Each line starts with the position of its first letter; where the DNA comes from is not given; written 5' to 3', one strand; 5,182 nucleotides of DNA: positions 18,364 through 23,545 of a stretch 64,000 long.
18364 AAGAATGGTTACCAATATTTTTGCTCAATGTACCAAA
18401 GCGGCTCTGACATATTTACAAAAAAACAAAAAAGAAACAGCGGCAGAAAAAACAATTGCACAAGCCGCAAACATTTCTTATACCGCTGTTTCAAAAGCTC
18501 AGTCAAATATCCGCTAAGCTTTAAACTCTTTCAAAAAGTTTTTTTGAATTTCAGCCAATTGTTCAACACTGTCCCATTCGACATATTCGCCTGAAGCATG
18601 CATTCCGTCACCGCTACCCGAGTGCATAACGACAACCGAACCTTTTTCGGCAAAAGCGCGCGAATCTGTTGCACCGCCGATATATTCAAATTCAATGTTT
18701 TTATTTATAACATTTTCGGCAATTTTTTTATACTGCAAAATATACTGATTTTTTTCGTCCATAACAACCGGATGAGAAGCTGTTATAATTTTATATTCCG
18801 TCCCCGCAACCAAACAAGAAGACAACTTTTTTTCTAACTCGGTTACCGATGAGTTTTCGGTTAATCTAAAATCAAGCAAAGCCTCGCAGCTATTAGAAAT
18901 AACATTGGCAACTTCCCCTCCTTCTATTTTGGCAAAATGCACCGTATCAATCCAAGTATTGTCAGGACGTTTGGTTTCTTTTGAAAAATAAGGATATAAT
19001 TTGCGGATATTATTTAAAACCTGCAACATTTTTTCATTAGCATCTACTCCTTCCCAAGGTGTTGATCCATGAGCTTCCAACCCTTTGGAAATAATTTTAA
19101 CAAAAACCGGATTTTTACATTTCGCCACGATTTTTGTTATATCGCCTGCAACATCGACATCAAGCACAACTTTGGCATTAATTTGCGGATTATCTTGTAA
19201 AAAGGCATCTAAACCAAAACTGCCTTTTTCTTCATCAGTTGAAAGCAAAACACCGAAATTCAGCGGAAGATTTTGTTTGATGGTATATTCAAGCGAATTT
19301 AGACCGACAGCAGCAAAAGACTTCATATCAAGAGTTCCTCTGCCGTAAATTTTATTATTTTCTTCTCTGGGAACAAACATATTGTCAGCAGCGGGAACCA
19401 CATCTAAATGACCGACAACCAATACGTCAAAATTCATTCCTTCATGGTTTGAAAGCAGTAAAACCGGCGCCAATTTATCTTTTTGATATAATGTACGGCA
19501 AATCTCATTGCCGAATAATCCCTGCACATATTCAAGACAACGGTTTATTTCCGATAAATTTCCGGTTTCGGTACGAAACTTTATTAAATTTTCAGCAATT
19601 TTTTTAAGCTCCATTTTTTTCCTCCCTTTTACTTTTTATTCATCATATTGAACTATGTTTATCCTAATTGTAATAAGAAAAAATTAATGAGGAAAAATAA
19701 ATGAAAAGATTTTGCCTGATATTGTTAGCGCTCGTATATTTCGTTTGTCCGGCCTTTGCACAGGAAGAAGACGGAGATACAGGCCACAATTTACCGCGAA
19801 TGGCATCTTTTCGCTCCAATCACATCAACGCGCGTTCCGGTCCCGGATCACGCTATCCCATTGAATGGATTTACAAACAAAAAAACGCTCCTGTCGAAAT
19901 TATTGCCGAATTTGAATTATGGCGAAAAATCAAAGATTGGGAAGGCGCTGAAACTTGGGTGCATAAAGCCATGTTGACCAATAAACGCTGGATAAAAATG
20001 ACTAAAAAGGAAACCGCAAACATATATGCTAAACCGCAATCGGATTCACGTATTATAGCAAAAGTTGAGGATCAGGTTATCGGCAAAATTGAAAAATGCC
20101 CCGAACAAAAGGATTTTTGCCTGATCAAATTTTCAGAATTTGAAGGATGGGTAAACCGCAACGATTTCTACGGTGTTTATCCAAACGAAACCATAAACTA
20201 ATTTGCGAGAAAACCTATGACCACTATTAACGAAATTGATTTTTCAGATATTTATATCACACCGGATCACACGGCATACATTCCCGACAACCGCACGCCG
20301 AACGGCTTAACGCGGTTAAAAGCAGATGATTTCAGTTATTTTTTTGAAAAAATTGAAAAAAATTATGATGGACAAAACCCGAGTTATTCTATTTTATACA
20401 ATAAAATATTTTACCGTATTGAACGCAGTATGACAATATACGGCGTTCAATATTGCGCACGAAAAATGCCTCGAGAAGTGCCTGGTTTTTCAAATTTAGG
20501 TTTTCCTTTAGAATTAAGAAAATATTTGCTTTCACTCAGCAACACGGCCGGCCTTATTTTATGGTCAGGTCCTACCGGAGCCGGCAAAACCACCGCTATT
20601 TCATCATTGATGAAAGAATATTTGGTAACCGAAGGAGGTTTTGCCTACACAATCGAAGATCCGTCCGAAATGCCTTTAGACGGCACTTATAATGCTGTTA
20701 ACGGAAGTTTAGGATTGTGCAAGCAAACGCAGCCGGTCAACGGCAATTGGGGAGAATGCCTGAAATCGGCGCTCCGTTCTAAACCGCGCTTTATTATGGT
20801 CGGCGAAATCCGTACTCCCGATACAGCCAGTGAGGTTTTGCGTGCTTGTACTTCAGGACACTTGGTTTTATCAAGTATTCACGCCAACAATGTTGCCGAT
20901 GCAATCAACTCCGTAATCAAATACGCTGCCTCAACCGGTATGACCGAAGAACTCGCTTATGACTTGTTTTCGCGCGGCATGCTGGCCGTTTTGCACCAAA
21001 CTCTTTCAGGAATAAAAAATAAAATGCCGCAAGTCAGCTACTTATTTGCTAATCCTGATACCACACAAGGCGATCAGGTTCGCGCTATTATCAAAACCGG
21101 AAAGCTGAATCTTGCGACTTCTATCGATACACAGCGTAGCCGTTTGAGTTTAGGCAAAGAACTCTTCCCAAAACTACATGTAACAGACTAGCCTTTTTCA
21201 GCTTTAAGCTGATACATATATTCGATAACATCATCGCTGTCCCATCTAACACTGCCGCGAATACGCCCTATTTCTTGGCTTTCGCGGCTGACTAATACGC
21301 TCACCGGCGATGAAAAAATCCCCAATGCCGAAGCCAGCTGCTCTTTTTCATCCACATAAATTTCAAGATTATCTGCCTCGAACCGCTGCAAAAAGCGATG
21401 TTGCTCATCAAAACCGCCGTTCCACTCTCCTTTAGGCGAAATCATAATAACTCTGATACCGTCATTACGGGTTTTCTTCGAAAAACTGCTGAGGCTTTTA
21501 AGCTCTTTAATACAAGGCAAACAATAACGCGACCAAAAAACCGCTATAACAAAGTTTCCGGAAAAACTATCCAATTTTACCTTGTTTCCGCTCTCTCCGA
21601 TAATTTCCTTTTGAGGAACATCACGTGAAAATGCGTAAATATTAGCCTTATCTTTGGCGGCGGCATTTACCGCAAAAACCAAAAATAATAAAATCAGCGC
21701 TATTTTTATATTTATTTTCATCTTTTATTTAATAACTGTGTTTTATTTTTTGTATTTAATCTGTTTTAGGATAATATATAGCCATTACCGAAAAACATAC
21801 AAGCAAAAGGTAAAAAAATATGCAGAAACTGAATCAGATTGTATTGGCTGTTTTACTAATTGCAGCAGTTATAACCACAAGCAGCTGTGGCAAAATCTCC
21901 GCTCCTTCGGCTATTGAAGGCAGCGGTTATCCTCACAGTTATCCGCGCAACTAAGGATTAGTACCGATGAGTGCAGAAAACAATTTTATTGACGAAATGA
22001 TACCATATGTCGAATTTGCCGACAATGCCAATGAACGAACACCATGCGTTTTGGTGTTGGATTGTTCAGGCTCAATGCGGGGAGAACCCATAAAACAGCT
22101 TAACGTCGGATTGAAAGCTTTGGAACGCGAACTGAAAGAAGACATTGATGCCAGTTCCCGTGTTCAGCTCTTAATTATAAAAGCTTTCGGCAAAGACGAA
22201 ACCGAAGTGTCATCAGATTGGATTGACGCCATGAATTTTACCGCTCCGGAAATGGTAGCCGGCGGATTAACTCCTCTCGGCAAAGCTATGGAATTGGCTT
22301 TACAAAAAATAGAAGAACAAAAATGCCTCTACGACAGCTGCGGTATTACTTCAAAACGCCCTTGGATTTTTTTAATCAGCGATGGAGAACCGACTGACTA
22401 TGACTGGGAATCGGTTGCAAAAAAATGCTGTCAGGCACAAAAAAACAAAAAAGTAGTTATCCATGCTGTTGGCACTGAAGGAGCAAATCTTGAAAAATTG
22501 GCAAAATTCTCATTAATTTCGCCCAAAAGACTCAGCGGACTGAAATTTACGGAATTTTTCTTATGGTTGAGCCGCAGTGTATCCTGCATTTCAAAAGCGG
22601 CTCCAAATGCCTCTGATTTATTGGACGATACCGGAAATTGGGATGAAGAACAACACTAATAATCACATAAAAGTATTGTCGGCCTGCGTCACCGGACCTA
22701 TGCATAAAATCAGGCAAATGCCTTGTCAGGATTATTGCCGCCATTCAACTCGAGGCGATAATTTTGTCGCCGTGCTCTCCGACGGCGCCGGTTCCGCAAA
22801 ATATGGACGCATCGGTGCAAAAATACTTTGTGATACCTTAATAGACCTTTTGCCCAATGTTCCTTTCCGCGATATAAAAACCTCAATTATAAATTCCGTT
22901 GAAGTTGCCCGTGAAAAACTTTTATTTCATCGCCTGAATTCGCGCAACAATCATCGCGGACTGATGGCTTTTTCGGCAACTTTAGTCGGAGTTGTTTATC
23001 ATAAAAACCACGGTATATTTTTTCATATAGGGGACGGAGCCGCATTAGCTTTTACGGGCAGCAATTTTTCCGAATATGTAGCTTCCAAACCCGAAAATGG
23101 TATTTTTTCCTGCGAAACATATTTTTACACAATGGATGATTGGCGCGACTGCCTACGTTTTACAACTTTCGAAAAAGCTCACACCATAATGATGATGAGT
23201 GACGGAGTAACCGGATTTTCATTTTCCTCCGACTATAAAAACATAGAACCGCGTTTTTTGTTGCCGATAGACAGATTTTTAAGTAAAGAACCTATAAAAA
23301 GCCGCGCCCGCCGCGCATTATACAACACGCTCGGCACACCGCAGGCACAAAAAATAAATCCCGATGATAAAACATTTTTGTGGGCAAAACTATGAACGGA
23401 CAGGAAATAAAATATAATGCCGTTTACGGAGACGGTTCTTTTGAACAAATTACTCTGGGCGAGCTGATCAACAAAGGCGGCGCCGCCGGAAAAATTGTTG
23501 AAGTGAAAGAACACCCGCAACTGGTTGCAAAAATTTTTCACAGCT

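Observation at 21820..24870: Variant TerY-P-type module: small lipoprotein, vWA (TerY-like), PP2C phosphatase and membrane-anchored Ser/Thr kinase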

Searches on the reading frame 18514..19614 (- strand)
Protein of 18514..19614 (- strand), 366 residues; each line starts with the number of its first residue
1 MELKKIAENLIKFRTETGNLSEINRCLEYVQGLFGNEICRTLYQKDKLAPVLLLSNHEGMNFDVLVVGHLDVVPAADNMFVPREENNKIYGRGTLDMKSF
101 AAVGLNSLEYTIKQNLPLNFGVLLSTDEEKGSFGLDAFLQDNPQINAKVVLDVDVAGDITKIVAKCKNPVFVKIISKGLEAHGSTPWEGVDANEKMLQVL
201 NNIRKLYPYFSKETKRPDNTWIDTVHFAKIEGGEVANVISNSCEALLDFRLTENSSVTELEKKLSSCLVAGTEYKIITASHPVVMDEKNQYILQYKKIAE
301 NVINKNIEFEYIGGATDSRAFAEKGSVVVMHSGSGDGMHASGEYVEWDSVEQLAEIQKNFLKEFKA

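Call 53: search_protein_families(library=pfam, proteins=[window:18514-19614:-], max_evalue=0.001)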
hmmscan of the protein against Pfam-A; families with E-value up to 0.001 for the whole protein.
window:18514-19614:- (366 aa): 3 families
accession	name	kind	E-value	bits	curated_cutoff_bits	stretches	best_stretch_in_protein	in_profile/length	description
PF01546.33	Peptidase_M20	-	2e-23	83.8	24.6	1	66-362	2-205/206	Peptidase family M20/M25/M40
PF07687.19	M20_dimer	-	2.7e-12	47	21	1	171-267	8-98/107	Peptidase dimerisation domain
PF04389.22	Peptidase_M28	-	3.5e-05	24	21.3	1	62-160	13-99/193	Peptidase family M28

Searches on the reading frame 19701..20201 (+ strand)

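Call 3: search_protein_families(library=pfam, proteins=[window:19701-20201:+], max_evalue=0.01)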
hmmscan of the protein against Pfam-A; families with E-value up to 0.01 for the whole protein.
window:19701-20201:+ (166 aa): 2 families
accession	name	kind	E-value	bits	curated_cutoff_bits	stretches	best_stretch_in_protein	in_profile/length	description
PF06347.19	SH3_4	-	1.7e-21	76.2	24.1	2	39-92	2-54/56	Bacterial SH3 domain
PF08239.17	SH3_3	-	9.1e-09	35.8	27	1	43-92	4-53/54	Bacterial SH3 domain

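Call 4: search_protein_families(library=padloc, proteins=[window:19701-20201:+], max_evalue=0.01)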
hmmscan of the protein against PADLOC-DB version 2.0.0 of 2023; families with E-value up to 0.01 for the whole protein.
window:19701-20201:+ (166 aa): 0 families

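Call 5: search_protein_families(library=ncbifam, proteins=[window:19701-20201:+], max_evalue=0.01)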
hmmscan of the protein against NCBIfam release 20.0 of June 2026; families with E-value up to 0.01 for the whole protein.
window:19701-20201:+ (166 aa): 1 family
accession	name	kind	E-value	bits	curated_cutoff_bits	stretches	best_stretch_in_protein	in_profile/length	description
TIGR04211.1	SH3_and_anchor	equivalog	0.00024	20.8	65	1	42-116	8-82/198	TIGR04211 family SH3 domain-containing protein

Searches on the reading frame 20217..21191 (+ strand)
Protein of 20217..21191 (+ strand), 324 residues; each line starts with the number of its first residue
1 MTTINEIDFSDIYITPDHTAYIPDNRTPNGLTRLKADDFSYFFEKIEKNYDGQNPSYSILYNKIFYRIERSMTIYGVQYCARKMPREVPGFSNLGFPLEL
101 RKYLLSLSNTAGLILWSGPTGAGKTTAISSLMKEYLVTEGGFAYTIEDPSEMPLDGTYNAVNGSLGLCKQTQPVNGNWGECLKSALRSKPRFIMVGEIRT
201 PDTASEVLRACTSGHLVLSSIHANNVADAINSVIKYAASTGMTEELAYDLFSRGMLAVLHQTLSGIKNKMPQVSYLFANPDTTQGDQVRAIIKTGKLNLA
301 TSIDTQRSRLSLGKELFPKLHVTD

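Call 3: search_protein_families(library=pfam, proteins=[window:20217-21191:+], max_evalue=0.01)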
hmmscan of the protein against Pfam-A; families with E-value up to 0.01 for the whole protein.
window:20217-21191:+ (324 aa): 3 families
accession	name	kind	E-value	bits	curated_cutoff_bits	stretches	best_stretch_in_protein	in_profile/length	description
PF00437.27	T2SSE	-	1.3e-27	96.9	24.9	1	90-239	120-261/370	Type II/IV secretion system protein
PF13401.12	AAA_22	-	0.00057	20.6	27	1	110-180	4-70/130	AAA domain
PF00005.33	ABC_tran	-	0.0031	18.5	25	1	117-174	17-70/137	ABC transporter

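Call 4: search_protein_families(library=padloc, proteins=[window:20217-21191:+], max_evalue=0.01)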
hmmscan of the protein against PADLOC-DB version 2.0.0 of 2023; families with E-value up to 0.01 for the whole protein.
window:20217-21191:+ (324 aa): 1 family
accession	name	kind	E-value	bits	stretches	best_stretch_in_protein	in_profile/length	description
PDLC04140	mad8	-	0.00012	19.8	1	110-237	26-114/314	mads_8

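Call 5: search_protein_families(library=ncbifam, proteins=[window:20217-21191:+], max_evalue=0.01)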
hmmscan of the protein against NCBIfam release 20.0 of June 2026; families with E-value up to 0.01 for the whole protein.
window:20217-21191:+ (324 aa): 18 families
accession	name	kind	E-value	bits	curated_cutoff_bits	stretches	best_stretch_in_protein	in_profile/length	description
TIGR01420.1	pilT_fam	subfamily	3.5e-29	102.1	319.1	1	66-274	80-278/343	PilT/PilU family type 4a pilus ATPase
NF041000.1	ATPase_ComGA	equivalog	3.3e-27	95.1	300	1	106-237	123-246/267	competence type IV pilus ATPase ComGA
TIGR02538.1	type_IV_pilB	equivalog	1.3e-23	83.4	675.65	1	90-234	294-430/564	type IV-A pilus assembly ATPase PilB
NF053534.1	T4PilAsmATPsTfpB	equivalog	1.9e-22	79.4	850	1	89-233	313-449/584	type IV pilus assembly ATPase TfpB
NF007755.0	PRK10436.1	equivalog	1.6e-21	76.5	617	1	94-231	201-330/465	type II secretion system protein GspE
TIGR02533.1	type_II_gspE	equivalog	2e-21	76.2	630.25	1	91-234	222-357/486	type II secretion system ATPase GspE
TIGR02525.1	plasmid_TraJ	equivalog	4.3e-18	65.4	368.3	1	81-253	122-288/372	plasmid transfer ATPase TraJ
TIGR02524.1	dot_icm_DotB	equivalog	3.8e-16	59.2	463.3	1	76-235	102-258/358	Dot/Icm type IV secretion system ATPase DotB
TIGR02788.1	VirB11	equivalog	9.1e-16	57.8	249.95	1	114-255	147-284/308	P-type DNA transfer ATPase VirB11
NF058587.1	archaellum_moto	equivalog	1.1e-11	44.2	550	1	102-231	266-391/527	archaellum flagellar ATPase motor FlaI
TIGR03819.1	heli_sec_ATPase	hypoth_equivalog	3.4e-10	39.6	373.15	1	101-260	168-324/340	TadA family conjugal transfer-associated ATPase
NF053672.1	bindosome_BasE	exception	2.5e-08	33.1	1000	1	103-233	262-388/512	bindosome assembly system ATPase subunit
TIGR02782.1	TrbB_P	equivalog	2.8e-08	33.4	304.55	1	114-235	139-254/303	P-type conjugative transfer ATPase TrbB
NF010469.0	PRK13894.1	subfamily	2.8e-07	30.2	508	1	114-232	152-263/320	conjugal transfer ATPase TrbB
NF010475.0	PRK13900.1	equivalog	1.3e-06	27.7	389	1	114-233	163-279/333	type IV secretion system ATPase VirB11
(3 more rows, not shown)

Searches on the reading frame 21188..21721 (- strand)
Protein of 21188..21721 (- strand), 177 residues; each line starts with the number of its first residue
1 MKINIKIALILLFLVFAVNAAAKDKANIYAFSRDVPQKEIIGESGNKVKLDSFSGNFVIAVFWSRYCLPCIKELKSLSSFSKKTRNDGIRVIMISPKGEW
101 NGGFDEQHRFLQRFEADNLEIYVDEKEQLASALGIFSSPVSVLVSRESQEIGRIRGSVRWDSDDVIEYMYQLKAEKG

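Call 3: search_protein_families(library=pfam, proteins=[window:21188-21721:-], max_evalue=0.01)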
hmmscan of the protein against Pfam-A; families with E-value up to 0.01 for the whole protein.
window:21188-21721:- (177 aa): 4 families
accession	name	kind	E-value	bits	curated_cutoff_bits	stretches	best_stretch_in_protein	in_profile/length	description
PF00578.27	AhpC-TSA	-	2.1e-11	44.3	26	1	35-167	5-122/124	AhpC/TSA family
PF08534.16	Redoxin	-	4.9e-08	33.3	26.6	1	41-159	14-137/148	Redoxin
PF13905.12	Thioredoxin_8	-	1e-05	26.2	27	1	57-147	3-91/94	Thioredoxin-like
PF13098.12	Thioredoxin_2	-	0.00014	22.6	27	1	56-158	6-95/104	Thioredoxin-like domain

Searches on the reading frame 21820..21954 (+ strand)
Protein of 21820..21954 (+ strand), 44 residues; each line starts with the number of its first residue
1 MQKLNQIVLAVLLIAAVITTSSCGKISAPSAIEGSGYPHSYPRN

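Call 3: search_protein_families(library=pfam, proteins=[window:21820-21954:+], max_evalue=0.01)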
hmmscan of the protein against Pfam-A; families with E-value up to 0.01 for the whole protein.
window:21820-21954:+ (44 aa): 0 families

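Call 4: search_protein_families(library=padloc, proteins=[window:21820-21954:+], max_evalue=0.01)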
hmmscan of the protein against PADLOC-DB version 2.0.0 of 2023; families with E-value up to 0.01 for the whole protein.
window:21820-21954:+ (44 aa): 0 families

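Call 5: search_protein_families(library=ncbifam, proteins=[window:21820-21954:+], max_evalue=0.01)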
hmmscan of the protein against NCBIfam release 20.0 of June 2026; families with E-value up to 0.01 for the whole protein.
window:21820-21954:+ (44 aa): 0 families

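Call 38: find_homologous_proteins(query=A3, max_evalue=0.01)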
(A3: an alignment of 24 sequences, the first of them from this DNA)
Query A3 (24 sequences) (44 aa, profile of the alignment): 338 proteins with E <= 0.01 among 3936 candidates; the best 120 are listed.
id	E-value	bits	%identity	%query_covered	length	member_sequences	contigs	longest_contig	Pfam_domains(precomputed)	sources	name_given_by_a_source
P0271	6.4e-19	85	67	61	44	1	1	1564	-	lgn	-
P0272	1.9e-18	84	52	100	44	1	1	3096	-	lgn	-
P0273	1.6e-17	81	55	100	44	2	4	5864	-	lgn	-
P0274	2.0e-17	80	76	48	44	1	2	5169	-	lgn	-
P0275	2.6e-17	80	50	95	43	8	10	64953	-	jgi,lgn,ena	-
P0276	2.7e-17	80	45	100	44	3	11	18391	-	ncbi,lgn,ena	-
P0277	3.0e-17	80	63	61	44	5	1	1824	-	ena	-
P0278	4.1e-17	79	48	100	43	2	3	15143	-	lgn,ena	-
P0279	4.1e-17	79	55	100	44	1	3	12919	-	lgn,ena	-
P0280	4.3e-17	79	55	95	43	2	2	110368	-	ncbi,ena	-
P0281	5.0e-17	79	49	98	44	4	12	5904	-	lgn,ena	-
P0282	5.1e-17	79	95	100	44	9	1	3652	-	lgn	-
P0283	5.8e-17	79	48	100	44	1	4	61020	-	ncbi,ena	-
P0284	6.0e-17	79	59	91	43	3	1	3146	-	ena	-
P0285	6.4e-17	79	55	84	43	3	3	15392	-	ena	-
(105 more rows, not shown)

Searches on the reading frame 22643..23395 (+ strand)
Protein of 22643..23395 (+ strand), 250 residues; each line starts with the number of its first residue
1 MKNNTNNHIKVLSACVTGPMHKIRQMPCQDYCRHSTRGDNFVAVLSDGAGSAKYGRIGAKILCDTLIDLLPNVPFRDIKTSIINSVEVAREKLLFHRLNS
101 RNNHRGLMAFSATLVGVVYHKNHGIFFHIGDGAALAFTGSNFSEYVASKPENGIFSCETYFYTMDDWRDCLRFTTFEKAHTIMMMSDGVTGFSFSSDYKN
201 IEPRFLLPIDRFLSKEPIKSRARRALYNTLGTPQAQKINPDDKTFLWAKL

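Call 3: search_protein_families(library=pfam, proteins=[window:22643-23395:+], max_evalue=0.01)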
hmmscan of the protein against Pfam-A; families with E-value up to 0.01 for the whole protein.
window:22643-23395:+ (250 aa): 1 family
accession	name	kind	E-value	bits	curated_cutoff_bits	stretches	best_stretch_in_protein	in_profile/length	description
PF13672.11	PP2C_2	-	4.4e-33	115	24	1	17-203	1-186/209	Protein phosphatase 2C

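Call 4: search_protein_families(library=padloc, proteins=[window:22643-23395:+], max_evalue=0.01)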
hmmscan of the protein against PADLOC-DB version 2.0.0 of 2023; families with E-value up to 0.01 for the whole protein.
window:22643-23395:+ (250 aa): 0 families

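Call 5: search_protein_families(library=ncbifam, proteins=[window:22643-23395:+], max_evalue=0.01)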
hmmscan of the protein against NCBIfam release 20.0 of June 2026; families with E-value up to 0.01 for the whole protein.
window:22643-23395:+ (250 aa): 1 family
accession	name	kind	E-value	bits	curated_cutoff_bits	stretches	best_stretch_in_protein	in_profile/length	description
NF033484.1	Stp1_PP2C_phos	equivalog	8.3e-08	32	230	1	29-142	12-122/232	Stp1/IreP family PP2C-type Ser/Thr phosphatase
